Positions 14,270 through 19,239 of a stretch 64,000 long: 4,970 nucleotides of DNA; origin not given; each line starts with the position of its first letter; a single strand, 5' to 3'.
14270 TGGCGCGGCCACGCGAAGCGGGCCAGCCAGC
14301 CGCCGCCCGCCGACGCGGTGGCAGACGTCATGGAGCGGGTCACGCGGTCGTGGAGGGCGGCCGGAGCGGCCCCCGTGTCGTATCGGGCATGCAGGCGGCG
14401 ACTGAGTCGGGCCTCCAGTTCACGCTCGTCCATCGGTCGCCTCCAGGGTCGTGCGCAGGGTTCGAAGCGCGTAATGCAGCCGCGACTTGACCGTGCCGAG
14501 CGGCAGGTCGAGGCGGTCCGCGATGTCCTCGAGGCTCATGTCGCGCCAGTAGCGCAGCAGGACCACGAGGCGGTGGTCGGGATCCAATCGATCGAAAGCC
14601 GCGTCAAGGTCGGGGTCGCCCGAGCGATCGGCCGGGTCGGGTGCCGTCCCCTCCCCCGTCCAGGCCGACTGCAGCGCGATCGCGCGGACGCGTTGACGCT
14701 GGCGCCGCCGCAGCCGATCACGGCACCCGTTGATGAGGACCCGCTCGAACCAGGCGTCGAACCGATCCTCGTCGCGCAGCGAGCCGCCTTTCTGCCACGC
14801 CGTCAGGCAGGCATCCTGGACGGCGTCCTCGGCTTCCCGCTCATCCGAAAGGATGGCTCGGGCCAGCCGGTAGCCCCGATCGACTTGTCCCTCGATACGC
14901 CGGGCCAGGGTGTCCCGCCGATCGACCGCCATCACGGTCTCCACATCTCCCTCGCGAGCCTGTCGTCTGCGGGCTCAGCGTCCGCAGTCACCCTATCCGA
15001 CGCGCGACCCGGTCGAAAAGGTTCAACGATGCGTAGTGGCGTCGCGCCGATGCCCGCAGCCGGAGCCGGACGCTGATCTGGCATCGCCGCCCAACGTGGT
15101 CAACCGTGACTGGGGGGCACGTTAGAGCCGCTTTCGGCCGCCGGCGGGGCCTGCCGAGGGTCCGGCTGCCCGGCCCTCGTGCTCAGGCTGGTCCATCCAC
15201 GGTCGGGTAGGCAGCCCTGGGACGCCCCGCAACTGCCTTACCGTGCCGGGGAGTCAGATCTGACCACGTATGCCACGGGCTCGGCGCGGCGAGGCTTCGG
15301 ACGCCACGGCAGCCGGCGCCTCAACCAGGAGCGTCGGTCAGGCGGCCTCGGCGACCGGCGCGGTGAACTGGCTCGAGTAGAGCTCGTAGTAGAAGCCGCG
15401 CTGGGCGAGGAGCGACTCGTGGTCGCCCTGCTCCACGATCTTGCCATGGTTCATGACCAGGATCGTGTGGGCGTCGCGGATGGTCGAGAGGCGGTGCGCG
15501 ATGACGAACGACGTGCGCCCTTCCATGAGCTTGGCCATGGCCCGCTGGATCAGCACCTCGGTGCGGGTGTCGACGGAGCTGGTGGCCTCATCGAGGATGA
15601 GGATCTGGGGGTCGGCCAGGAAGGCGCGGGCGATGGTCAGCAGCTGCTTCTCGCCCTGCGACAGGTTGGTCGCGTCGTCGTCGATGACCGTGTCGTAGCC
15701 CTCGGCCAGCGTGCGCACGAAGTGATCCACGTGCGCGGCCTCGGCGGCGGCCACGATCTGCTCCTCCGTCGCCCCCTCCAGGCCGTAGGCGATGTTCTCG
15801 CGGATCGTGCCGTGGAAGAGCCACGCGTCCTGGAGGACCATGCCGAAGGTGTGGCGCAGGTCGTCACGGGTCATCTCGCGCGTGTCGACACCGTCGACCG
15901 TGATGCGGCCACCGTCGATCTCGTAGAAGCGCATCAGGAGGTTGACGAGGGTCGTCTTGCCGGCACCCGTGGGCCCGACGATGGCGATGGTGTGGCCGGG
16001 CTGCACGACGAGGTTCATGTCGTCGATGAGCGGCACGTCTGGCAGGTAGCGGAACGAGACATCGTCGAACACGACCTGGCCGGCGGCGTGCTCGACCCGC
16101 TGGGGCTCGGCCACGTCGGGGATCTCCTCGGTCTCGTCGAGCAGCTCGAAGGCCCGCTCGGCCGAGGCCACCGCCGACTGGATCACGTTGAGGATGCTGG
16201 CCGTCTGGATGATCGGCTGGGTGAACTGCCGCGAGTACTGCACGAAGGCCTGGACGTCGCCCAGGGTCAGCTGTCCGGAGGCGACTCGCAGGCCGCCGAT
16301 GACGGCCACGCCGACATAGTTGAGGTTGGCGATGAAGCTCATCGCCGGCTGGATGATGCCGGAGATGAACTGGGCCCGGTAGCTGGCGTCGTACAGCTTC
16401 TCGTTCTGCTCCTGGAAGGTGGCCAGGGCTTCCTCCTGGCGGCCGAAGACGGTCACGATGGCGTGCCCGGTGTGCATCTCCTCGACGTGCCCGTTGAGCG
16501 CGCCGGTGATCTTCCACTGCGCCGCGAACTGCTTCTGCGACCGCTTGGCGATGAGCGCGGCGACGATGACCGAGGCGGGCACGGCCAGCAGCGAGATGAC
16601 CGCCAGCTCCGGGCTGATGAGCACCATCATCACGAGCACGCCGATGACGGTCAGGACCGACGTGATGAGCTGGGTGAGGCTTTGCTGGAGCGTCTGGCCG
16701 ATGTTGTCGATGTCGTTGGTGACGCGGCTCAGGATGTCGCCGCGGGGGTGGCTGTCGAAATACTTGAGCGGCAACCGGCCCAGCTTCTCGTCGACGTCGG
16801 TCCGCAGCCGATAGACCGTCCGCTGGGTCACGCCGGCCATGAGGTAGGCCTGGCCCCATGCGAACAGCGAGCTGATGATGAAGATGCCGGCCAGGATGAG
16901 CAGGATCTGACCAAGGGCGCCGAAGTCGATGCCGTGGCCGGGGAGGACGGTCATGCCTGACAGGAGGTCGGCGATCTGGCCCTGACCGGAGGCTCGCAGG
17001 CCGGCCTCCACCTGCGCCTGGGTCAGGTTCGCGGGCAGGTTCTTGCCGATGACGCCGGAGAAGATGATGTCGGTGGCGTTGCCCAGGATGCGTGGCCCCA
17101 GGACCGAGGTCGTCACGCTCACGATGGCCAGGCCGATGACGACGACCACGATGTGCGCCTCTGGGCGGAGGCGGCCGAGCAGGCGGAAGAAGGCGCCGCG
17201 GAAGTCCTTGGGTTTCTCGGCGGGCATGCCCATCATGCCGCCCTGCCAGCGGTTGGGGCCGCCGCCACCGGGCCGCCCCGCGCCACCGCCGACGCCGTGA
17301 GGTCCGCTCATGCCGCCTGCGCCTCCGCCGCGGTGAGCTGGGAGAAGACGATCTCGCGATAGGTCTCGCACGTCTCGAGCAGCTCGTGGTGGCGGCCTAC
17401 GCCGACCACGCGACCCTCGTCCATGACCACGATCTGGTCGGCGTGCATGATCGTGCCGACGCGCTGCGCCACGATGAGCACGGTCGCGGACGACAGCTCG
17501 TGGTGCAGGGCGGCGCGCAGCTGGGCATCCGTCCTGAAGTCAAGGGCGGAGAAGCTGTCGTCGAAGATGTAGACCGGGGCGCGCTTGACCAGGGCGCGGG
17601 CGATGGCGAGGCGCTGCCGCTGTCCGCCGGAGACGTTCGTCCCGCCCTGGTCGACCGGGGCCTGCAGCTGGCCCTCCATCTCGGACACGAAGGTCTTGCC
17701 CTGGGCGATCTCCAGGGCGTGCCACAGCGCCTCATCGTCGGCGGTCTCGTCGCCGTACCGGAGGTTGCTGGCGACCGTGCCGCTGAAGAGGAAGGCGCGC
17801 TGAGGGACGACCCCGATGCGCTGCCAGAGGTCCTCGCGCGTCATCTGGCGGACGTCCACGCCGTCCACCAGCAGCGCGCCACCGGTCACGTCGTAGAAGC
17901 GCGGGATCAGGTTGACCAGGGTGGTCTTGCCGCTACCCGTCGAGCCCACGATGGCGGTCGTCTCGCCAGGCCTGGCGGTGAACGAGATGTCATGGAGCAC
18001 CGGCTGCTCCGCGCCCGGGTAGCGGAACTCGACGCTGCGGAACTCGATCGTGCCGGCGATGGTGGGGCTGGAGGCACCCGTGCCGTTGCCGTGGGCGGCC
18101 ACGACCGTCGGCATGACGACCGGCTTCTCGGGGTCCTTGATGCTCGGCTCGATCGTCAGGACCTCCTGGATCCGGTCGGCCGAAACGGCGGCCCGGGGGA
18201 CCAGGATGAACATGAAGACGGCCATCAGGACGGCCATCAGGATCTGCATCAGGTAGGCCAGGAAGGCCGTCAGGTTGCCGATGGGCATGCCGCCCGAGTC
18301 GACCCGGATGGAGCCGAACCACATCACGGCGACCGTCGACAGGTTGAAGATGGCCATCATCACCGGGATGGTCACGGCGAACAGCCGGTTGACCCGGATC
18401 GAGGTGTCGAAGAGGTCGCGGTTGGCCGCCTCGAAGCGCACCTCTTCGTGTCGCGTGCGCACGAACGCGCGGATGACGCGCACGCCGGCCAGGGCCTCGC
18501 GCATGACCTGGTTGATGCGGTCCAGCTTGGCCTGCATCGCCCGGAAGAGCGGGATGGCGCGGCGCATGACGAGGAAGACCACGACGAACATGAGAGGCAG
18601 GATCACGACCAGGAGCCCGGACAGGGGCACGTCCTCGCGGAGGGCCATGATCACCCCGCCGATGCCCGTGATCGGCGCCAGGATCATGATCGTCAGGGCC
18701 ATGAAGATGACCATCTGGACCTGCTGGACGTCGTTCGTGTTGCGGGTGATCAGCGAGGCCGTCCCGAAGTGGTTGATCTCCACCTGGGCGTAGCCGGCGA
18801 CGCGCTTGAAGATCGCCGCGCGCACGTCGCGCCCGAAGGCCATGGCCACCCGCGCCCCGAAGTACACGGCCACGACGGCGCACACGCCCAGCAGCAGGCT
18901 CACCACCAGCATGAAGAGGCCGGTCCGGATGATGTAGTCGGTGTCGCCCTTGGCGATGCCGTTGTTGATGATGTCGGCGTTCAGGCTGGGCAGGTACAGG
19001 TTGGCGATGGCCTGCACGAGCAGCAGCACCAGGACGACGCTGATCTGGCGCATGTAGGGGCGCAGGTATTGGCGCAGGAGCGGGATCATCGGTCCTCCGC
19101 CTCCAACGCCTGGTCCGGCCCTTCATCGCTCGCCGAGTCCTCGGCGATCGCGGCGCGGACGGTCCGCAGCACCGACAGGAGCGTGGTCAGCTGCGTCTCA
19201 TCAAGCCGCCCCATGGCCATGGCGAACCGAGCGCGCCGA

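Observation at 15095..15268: Two-copy ~175-185 bp intergenic repeat with imperfect terminal inverted repeats and GGTCA-N4-TGACC palindromes (copy A)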

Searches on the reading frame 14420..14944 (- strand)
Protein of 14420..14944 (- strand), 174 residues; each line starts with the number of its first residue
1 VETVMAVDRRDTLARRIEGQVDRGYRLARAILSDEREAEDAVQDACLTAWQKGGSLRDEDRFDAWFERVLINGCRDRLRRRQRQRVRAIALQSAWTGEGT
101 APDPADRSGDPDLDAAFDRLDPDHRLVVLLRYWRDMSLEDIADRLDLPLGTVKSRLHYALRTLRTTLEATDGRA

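Call 17: search_protein_families(library=pfam, proteins=[window:14420-14944:-])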
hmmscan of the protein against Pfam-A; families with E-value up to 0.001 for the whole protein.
window:14420-14944:- (174 aa): 3 families
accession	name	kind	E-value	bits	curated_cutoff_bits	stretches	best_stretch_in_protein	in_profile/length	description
PF04545.22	Sigma70_r4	-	4.5e-16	58.5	24.1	1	116-164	1-49/50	Sigma-70, region 4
PF04542.20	Sigma70_r2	-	9.1e-13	48.3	24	1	25-83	10-70/71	Sigma-70 region 2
PF08281.18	Sigma70_r4_2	-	1.8e-12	47.1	25.7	1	113-163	4-54/54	Sigma-70, region 4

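Call 50: find_homologous_proteins(query=window:14420-14944:-, max_evalue=1e-40)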
Query window:14420-14944:- (174 aa): 241 proteins with E <= 1e-40 among 7078 candidates; the best 120 are listed.
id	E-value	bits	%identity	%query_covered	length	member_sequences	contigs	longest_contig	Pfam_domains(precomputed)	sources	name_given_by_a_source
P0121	3.3e-101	354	96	98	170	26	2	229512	PF04545.23,PF04542.21,PF08281.19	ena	-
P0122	6.2e-100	350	93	100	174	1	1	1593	PF04545.23,PF04542.21,PF08281.19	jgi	jgi:RNA polymerase sigma-70 factor, ECF subfamily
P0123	5.7e-96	337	94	98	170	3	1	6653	PF04545.23,PF04542.21,PF08281.19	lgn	-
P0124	1.1e-91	323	88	98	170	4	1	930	PF04545.23,PF04542.21,PF08281.19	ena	-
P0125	3.9e-86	305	83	98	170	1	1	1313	PF07638.18,PF04545.23,PF04542.21,PF08281.19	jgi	-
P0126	1.2e-79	284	77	100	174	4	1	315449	PF04545.23,PF04542.21,PF08281.19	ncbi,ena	-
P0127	3.7e-77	276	74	100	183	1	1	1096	PF04545.23,PF04542.21,PF08281.19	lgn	-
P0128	2.0e-76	273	74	99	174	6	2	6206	PF04545.23,PF04542.21,PF08281.19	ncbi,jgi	ncbi:MAG: RNA polymerase sigma factor [Candidatus Limnocylindria bacterium]|jgi:RNA polymerase sigma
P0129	8.9e-76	271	73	98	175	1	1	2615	PF04545.23,PF04542.21,PF08281.19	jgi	jgi:RNA polymerase sigma-70 factor, ECF subfamily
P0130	1.8e-75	270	73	99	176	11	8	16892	PF04545.23,PF04542.21,PF08281.19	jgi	jgi:RNA polymerase sigma-70 factor (ECF subfamily)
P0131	2.0e-75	270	74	99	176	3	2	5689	PF04545.23,PF04542.21,PF08281.19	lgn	-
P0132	6.8e-75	268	76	98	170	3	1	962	PF04545.23,PF04542.21,PF08281.19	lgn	-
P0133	8.3e-75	268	72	100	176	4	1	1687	PF04545.23,PF04542.21,PF08281.19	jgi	-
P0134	1.3e-74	268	72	99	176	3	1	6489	PF04545.23,PF04542.21,PF08281.19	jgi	jgi:RNA polymerase sigma factor (sigma-70 family)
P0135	3.0e-74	266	71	98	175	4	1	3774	PF07638.18,PF04545.23,PF04542.21,PF08281.19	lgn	-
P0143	2.2e-72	260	70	100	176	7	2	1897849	PF07638.18,PF04545.23,PF04542.21,PF08281.19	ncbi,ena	-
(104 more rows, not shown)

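Call 51: find_encoding_contigs(protein=P0121, flank=10000, max_places=2)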
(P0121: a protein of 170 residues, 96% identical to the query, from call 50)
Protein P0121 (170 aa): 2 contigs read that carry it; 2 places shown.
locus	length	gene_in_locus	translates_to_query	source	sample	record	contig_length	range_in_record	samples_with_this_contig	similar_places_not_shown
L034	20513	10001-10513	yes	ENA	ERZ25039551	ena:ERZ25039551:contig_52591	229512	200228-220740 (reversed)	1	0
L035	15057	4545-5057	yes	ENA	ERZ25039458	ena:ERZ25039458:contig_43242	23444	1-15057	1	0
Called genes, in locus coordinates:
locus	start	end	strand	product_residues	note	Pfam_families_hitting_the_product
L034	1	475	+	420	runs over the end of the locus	PF13413:HTH_25, PF09136:Glucodextran_B (faint), PF19077:Big_13 (faint), PF13464:RodZ_C (weak)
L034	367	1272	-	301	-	-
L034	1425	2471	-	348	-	-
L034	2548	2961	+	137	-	PF07366:SnoaL (weak), PF12680:SnoaL_2, PF13577:SnoaL_4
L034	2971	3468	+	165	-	PF04461:YajQ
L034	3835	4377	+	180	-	PF01047:MarR, PF12802:MarR_2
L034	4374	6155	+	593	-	PF00664:ABC_membrane, PF00005:ABC_tran, PF02463:SMC_N (weak)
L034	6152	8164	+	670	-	PF00664:ABC_membrane, PF00005:ABC_tran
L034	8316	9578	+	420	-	-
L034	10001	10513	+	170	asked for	PF04542:Sigma70_r2, PF08281:Sigma70_r4_2, PF04545:Sigma70_r4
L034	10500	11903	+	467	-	-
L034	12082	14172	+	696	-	PF04122:CW_binding_2, PF00246:Peptidase_M14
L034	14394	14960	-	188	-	PF04140:ICMT, PF04191:PEMT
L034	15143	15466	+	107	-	-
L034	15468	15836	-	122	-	PF00903:Glyoxalase, PF22677:Ble-like_N (faint)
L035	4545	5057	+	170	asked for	PF04542:Sigma70_r2, PF08281:Sigma70_r4_2, PF04545:Sigma70_r4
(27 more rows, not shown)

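Call 52: find_encoding_contigs(protein=P0126, flank=10000, max_places=2)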
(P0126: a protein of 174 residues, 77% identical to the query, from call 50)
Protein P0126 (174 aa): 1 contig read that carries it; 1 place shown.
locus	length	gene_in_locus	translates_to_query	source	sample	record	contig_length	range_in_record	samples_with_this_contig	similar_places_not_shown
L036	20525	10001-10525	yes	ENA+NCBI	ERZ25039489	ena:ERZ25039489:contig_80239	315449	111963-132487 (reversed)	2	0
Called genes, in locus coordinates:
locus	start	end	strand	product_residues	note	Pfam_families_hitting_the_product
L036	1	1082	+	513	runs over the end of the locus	PF02224:Cytidylate_kin, PF13189:Cytidylate_kin2 (faint), PF01553:Acyltransferase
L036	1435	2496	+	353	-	PF02401:LYTB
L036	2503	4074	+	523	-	PF00009:GTP_EFTU, PF01926:MMR_HSR1, PF02421:FeoB_N, PF04548:AIG1 (weak), PF01926:MMR_HSR1, PF02421:FeoB_N, PF00009:GTP_EFTU, PF14714:KH_dom-like, +5 more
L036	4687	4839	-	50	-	-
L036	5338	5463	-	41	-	-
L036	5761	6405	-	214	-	-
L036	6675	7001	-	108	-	-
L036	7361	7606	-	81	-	-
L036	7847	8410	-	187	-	PF06736:TMEM175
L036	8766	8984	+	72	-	-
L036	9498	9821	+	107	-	-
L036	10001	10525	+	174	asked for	PF04542:Sigma70_r2, PF08281:Sigma70_r4_2, PF04545:Sigma70_r4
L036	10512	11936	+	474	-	-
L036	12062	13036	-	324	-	-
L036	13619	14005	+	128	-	-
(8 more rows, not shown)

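Call 53: find_encoding_contigs(protein=P0143, flank=10000, max_places=2)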
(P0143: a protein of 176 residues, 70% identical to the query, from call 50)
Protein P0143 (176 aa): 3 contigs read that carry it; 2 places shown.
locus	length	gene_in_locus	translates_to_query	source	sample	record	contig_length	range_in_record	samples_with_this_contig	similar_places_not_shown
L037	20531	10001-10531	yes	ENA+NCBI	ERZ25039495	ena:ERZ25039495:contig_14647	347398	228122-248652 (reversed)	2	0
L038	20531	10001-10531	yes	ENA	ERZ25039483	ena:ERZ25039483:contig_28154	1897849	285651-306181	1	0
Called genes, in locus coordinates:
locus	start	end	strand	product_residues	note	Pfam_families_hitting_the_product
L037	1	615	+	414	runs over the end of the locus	PF01512:Complex1_51K, PF10589:NADH_4Fe-4S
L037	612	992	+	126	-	PF13459:Fer4_15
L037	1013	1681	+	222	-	PF00072:Response_reg, PF00486:Trans_reg_C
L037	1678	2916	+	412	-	PF00512:HisKA, PF02518:HATPase_c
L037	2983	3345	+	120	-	-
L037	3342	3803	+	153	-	PF04138:GtrA_DPMS_TM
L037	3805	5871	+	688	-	PF13231:PMT_2, PF24878:YkcB_C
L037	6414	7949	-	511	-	PF07690:MFS_1, PF00083:Sugar_tr, PF07690:MFS_1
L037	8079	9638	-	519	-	PF00140:Sigma70_r1_2, PF04542:Sigma70_r2, PF04539:Sigma70_r3, PF04545:Sigma70_r4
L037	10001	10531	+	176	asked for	PF07638:Sigma70_ECF (weak), PF04542:Sigma70_r2, PF08281:Sigma70_r4_2, PF04545:Sigma70_r4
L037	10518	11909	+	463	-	-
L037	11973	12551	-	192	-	PF06197:DUF998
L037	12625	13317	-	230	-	PF00702:Hydrolase, PF13419:HAD_2 (faint)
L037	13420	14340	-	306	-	PF00762:Ferrochelatase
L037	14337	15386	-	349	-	PF01208:URO-D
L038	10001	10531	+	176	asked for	PF07638:Sigma70_ECF (weak), PF04542:Sigma70_r2, PF08281:Sigma70_r4_2, PF04545:Sigma70_r4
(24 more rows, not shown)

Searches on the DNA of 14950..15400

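Call 9: search_rna_families(source=window, start=14950, end=15400, threshold=evalue, max_evalue=10, show_alignments=2)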
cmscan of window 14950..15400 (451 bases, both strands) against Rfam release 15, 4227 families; matches with E-value up to 10: 2.
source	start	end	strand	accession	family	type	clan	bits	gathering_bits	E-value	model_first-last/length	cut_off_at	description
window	15011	15065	+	RF02276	Hammerhead_II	Gene; ribozyme;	CL00010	17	37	0.88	1-66/66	no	Hammerhead ribozyme (type II)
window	15292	15400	-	RF02649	Trans44_sRNA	Gene; sRNA;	-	8.8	108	6.4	158-267/267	5'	Ruegeria trans44 sRNA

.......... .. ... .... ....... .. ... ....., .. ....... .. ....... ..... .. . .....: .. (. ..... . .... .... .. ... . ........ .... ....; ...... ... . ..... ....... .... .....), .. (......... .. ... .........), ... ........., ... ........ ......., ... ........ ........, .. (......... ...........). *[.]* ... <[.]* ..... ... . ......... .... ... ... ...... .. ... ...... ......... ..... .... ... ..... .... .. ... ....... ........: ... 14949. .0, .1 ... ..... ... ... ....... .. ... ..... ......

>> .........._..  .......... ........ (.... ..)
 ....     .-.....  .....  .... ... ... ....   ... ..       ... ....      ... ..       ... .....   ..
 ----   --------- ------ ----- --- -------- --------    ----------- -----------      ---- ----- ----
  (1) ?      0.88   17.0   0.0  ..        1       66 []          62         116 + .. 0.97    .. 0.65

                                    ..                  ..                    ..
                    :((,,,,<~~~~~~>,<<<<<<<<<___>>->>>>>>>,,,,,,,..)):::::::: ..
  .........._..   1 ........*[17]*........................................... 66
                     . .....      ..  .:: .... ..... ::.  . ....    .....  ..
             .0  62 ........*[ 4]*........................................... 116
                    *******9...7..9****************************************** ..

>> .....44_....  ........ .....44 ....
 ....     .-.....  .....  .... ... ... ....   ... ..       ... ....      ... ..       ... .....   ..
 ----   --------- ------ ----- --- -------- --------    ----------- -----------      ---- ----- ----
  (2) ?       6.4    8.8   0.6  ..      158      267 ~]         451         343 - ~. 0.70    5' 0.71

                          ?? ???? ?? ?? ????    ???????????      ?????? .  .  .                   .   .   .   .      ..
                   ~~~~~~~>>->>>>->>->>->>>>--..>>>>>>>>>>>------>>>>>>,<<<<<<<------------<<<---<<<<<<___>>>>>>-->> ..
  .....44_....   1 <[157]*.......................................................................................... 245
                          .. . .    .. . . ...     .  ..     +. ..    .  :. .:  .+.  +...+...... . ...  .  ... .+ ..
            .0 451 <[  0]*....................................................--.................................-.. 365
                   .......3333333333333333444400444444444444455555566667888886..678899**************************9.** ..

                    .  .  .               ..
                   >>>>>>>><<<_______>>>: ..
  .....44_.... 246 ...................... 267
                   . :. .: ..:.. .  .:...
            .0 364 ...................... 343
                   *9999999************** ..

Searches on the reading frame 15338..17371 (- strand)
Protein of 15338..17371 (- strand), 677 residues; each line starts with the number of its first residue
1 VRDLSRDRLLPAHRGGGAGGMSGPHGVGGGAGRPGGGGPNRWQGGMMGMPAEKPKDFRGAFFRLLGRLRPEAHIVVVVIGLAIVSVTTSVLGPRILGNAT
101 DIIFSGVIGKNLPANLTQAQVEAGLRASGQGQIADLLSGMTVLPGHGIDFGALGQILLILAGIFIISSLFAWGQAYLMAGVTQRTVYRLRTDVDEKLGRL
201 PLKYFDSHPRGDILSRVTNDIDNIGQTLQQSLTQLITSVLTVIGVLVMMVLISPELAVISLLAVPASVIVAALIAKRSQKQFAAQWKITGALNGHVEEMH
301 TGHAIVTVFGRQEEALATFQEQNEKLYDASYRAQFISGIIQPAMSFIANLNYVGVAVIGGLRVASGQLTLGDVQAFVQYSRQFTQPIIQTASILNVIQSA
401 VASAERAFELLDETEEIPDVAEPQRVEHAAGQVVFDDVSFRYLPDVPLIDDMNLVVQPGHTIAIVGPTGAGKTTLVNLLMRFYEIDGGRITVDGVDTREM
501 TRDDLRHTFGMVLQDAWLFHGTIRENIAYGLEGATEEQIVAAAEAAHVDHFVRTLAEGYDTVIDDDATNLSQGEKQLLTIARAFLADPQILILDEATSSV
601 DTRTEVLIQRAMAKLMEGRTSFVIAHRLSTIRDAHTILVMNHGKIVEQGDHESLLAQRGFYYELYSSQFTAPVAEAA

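Call 17: search_protein_families(library=pfam, proteins=[window:15338-17371:-])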
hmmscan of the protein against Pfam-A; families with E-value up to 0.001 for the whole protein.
window:15338-17371:- (677 aa): 10 families
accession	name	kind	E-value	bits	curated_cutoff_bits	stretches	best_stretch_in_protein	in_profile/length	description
PF00664.28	ABC_membrane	-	1.7e-56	192.3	28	1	77-386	3-273/274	ABC transporter transmembrane region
PF00005.33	ABC_tran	-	4e-31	108.9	25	1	450-598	2-137/137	ABC transporter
PF13401.12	AAA_22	-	3.3e-05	24.7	27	1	462-570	8-96/130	AAA domain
PF13191.12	AAA_16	-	4.6e-05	24.4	32.6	0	460-602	25-146/167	AAA ATPase domain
PF13671.12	AAA_33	-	0.00025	21.8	27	0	462-594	2-105/143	AAA domain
PF13304.12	AAA_21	-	0.00036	21.1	27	0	566-617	234-288/304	AAA domain, putative AbiEii toxin, Type IV TA system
PF13604.12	AAA_30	-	0.00038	20.7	27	0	459-597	18-98/191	AAA domain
PF03266.21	NTPase_1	-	0.00084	19.7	23.9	0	462-512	2-50/168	NTPase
PF00004.35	AAA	-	0.00089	20.2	21.2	0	464-621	3-97/131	ATPase family associated with various cellular activities (AAA)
PF02463.25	SMC_N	-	0.00091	19.1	40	0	569-641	136-212/220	RecF/RecN/SMC N terminal domain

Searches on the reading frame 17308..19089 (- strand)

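Call 17: search_protein_families(library=pfam, proteins=[window:17308-19089:-])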
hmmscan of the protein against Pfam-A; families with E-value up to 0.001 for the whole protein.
window:17308-19089:- (593 aa): 4 families
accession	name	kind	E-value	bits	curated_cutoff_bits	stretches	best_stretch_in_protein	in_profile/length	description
PF00664.28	ABC_membrane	-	1.2e-41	143.6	28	1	18-287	3-274/274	ABC transporter transmembrane region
PF00005.33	ABC_tran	-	1.1e-28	100.9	25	1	365-513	1-136/137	ABC transporter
PF02463.25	SMC_N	-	3.8e-08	33.5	40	1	408-556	113-211/220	RecF/RecN/SMC N terminal domain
PF13191.12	AAA_16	-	0.00032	21.7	32.6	1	373-540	23-167/167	AAA ATPase domain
